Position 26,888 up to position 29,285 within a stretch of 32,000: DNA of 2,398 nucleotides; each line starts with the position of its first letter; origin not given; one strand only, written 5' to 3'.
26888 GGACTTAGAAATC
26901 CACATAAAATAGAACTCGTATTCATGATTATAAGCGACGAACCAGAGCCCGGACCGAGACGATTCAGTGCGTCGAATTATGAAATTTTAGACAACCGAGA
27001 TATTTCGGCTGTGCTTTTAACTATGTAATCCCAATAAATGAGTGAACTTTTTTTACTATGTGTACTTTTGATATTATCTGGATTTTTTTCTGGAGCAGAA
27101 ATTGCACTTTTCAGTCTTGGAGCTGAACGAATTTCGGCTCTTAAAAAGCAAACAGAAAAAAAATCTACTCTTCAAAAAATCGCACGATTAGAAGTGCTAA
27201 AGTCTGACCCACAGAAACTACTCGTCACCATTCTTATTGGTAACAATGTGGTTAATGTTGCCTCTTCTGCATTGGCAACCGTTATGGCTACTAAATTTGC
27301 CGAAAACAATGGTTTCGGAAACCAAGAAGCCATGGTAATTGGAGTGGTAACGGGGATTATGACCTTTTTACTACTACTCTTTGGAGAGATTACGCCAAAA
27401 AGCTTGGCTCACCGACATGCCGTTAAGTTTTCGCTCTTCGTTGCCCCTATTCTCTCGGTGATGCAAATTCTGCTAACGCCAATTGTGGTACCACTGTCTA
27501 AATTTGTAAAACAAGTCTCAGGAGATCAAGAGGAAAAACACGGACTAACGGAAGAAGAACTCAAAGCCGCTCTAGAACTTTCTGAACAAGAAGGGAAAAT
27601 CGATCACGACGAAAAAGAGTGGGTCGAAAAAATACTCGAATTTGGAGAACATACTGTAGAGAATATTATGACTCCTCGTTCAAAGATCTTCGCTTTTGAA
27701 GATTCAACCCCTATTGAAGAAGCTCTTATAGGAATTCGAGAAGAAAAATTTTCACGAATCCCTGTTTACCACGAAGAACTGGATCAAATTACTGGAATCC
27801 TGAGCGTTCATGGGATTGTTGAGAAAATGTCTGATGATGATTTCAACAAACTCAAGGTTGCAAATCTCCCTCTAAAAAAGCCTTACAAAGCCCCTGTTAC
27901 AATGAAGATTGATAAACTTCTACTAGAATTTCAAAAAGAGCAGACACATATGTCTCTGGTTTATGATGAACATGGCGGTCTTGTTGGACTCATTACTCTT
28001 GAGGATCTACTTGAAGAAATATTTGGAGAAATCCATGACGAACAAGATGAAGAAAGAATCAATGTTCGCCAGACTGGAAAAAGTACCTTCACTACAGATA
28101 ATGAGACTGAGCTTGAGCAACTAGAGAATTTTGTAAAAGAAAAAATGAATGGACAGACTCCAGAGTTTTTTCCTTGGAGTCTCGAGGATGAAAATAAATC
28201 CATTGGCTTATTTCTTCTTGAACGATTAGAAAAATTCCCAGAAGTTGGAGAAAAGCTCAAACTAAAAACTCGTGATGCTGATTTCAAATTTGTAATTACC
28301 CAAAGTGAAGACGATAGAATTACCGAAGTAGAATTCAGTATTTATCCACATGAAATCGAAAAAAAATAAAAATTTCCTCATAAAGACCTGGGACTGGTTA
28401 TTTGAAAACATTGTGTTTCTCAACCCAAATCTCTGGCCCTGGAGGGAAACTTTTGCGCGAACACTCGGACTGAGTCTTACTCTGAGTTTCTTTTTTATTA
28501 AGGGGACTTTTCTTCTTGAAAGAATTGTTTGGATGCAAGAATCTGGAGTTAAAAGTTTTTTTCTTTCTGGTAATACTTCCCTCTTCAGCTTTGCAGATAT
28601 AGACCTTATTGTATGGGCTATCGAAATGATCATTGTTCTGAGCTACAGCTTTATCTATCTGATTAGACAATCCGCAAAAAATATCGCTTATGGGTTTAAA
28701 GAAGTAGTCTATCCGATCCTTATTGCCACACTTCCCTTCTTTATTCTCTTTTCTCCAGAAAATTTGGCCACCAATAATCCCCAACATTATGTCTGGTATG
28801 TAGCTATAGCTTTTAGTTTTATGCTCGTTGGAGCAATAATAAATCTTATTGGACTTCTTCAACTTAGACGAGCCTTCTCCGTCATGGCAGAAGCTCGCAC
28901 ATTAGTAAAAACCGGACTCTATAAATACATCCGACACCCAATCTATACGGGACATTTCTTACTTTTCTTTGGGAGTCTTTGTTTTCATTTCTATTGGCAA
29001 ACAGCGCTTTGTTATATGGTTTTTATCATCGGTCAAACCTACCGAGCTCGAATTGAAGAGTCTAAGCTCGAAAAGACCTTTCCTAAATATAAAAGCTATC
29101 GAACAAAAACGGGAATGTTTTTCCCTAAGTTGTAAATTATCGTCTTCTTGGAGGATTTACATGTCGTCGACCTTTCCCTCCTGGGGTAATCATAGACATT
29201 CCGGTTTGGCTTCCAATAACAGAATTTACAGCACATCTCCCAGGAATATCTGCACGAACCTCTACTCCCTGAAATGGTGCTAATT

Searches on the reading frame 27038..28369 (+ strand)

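Call 8: search_protein_families(library=pfam, proteins=[window:27038-28369:+], max_evalue=0.01)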
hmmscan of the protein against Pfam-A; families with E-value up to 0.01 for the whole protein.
window:27038-28369:+ (443 aa): 3 families
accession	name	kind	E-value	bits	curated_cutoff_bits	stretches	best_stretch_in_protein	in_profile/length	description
PF01595.25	CNNM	-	1.1e-48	165.7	28.4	1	6-192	2-181/181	Cyclin M transmembrane N-terminal domain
PF00571.33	CBS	-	8.8e-15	55.2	24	2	274-329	1-56/57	CBS domain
PF03471.22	CorC_HlyC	-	2.7e-06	27.7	27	1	377-434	22-78/81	Transporter associated domain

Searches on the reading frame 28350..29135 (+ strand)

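Call 8: search_protein_families(library=pfam, proteins=[window:28350-29135:+], max_evalue=0.01)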
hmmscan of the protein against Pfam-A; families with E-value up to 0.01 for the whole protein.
window:28350-29135:+ (261 aa): 4 families
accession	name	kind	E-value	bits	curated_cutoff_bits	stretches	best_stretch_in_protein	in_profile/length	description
PF04191.18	PEMT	-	1.4e-08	35.5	25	1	151-246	3-104/105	Phospholipid methyltransferase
PF04140.19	ICMT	-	2.8e-08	34.5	24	1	157-238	4-91/95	Isoprenylcysteine carboxyl methyltransferase (ICMT) family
PF06966.17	DUF1295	-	3.6e-07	30.3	20.4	1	130-254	98-235/235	Protein of unknown function (DUF1295)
PF02544.21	Steroid_dh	-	0.0011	19.4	22.6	1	145-251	34-142/150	3-oxo-5-alpha-steroid 4-dehydrogenase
